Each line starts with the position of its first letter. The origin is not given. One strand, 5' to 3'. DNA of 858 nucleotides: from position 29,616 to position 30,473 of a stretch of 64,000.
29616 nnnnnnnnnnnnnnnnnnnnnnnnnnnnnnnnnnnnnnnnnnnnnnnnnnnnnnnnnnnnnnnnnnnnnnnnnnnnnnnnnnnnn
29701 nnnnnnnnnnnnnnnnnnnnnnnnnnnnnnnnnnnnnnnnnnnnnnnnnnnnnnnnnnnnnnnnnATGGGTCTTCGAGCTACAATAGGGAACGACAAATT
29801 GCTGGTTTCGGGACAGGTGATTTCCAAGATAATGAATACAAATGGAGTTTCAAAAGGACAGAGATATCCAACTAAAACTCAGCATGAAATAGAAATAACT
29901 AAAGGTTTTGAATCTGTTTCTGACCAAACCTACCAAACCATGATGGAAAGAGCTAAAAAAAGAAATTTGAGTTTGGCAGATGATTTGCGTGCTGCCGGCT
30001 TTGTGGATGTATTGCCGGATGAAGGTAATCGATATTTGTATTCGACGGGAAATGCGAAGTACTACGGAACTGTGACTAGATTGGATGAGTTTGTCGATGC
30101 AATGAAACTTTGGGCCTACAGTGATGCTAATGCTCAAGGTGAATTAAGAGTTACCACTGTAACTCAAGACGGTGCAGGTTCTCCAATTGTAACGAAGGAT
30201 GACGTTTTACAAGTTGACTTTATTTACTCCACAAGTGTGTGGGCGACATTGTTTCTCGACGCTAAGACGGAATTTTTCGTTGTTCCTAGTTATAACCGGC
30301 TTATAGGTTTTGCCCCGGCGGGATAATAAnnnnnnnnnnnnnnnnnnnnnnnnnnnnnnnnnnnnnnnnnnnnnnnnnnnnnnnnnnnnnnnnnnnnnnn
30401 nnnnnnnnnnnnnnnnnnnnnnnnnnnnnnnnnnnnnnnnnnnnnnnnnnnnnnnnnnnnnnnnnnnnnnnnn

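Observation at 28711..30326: C-terminal ~530 aa of the lipoprotein: glycine-zipper-like segment, long predicted helical region and a terminal beta-rich domain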

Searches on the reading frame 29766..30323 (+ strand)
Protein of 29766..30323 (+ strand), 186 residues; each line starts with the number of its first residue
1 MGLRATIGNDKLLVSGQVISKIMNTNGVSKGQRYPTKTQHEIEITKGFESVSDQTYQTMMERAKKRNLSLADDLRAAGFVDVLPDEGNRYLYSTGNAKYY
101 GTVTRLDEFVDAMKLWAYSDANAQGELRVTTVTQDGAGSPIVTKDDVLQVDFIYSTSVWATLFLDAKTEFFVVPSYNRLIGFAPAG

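Call 44: predict_structure(alignment_id=A2)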
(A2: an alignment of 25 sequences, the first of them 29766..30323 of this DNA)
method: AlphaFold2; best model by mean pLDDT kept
length: 186 residues; sequences in the alignment: 25
mean_pLDDT: 86.1   pTM: 0.80
mean pLDDT of the five models: 86.1, 85.5, 85.0, 84.7, 83.5
residues with pLDDT >= 90: 106; 70-90: 53; 50-70: 26; < 50: 1
segments of 3 or more residues with pLDDT < 50: none
pLDDT, mean of each block of 10 residues (from residue 1): 76 92 94 77 83 98 97 97 97 94 59 57 84 97 94 77 78 91 95
secondary structure, 60 per line:
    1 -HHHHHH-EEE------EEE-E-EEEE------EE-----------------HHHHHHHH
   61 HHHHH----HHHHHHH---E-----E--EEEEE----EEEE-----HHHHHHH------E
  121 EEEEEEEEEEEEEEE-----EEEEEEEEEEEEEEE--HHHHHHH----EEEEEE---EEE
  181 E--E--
elements in order: H2-7 E9-11 E18-20 E24-27 H53-65 H70-76 E89-93 E98-101 H107-113 E120-135 E141-155 H158-164 E169-174 E178-181

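Call 47: fold_search(model_id=the predicted structure, library=pdb)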
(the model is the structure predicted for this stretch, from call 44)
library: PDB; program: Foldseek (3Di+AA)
matches with E <= 10: 204; with E <= 0.001: 0
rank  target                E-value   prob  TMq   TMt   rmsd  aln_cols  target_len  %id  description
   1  2p4f                  2.6e-01  0.04  0.12  0.12  16.3       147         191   10  Crystal Structure of Atp11 functional domain from Candida Glabrata (released 2008-03-11)
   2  4d7q                  3.3e-01  0.10  0.17  0.10  14.8       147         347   12  Crystal structure of a chimeric protein with the Sec7 domain of Legionella pneumophila RalF and the capping domain of Ri (released 2015-01-14)
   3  4c7p                  4.2e-01  0.06  0.12  0.07  20.2       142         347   10  Crystal structure of Legionella pneumophila RalF F255K mutant (released 2013-12-04)
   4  6hiw_DR               6.0e-01  0.03  0.14  0.12  17.5       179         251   12  Cryo-EM structure of the Trypanosoma brucei mitochondrial ribosome - This entry contains the complete small mitoribos (released 2018-09-26)
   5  3t5p_A                6.8e-01  0.03  0.13  0.10  17.0       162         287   12  Crystal structure of a putative diacylglycerol kinase from Bacillus anthracis str. Sterne (released 2011-09-07)
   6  3t5p_I                7.2e-01  0.04  0.15  0.12  17.0       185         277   11  Crystal structure of a putative diacylglycerol kinase from Bacillus anthracis str. Sterne (released 2011-09-07)
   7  6jsb_A                7.7e-01  0.08  0.14  0.13  17.3        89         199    9  Crystal structure of Heme binding protein HtaB from Corynebacterium glutamicum (released 2019-11-20)
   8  3t5p_K                8.1e-01  0.03  0.15  0.11  17.1       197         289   10  Crystal structure of a putative diacylglycerol kinase from Bacillus anthracis str. Sterne (released 2011-09-07)
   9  6wnd_A                9.2e-01  0.02  0.09  0.06  16.4       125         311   11  Structure of the Rieske non-heme iron oxygenase GxtA with dideoxysaxitoxin bound (released 2020-06-17)
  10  7drg_B                1.0e+00  0.02  0.13  0.08  16.8       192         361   14  Pseudomonas aeruginosa T6SS protein PA0821 (released 2021-06-16)
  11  1zx2_A                1.0e+00  0.02  0.12  0.14  21.6       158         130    9  Crystal Structure of Yeast UBP3-associated Protein BRE5 (released 2005-06-21)
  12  6ipv_A                1.2e+00  0.02  0.11  0.10  16.1       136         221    7  Crystal structure of CqsB2 from Streptomyces exfoliatus 2419-SVT2 (apo form) (released 2019-10-16)
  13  8th1_C                1.3e+00  0.08  0.17  0.24  12.7       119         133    7  Crystal Structure of the G3BP1 NTF2-like domain bound to the IDR1 of SARS-CoV-2 nucleocapsid protein D3L mutant (released 2023-12-27)
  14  2xso_N                1.3e+00  0.01  0.11  0.11  20.4       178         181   11  CRYSTAL STRUCTURE OF P4 VARIANT OF BIPHENYL DIOXYGENASE FROM BURKHOLDERIA XENOVORANS LB400 (released 2010-11-24)
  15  5jrk_A                1.6e+00  0.02  0.12  0.05  13.9       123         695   14  Crystal Structure of the Sphingopyxin I Lasso Peptide Isopeptidase SpI-IsoP (SeMet-derived) (released 2016-09-28)
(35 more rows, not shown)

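Call 80: find_homologous_proteins(query=A2, max_evalue=0.01)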
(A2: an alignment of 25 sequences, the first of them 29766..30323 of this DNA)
Query A2 (25 sequences) (186 aa, profile of the alignment): 1 proteins with E <= 0.01 among 1694 candidates.
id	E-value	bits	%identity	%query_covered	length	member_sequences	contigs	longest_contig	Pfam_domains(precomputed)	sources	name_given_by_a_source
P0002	1.1e-30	125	89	96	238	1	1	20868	-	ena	-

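Call 84: search_solved_structures(query=A2, max_evalue=10, show_alignments=1)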
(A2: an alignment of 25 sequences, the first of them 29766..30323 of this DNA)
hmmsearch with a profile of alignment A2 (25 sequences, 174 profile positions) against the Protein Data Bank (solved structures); distinct sequences matched with E-value up to 10: 4.
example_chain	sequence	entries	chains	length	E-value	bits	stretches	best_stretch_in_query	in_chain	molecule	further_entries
7dvr_A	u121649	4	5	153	0.0031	20.8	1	46-123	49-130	HTH marR-type domain-containing protein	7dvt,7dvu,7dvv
7dvs_A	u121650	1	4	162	0.0037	20.5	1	46-123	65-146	MarR family transcriptional regulator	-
2yx5_A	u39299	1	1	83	0.61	13.3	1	63-121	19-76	UPF0062 protein MJ1593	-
6a6x_C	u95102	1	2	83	0.83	12.9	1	40-71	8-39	Antitoxin MazE7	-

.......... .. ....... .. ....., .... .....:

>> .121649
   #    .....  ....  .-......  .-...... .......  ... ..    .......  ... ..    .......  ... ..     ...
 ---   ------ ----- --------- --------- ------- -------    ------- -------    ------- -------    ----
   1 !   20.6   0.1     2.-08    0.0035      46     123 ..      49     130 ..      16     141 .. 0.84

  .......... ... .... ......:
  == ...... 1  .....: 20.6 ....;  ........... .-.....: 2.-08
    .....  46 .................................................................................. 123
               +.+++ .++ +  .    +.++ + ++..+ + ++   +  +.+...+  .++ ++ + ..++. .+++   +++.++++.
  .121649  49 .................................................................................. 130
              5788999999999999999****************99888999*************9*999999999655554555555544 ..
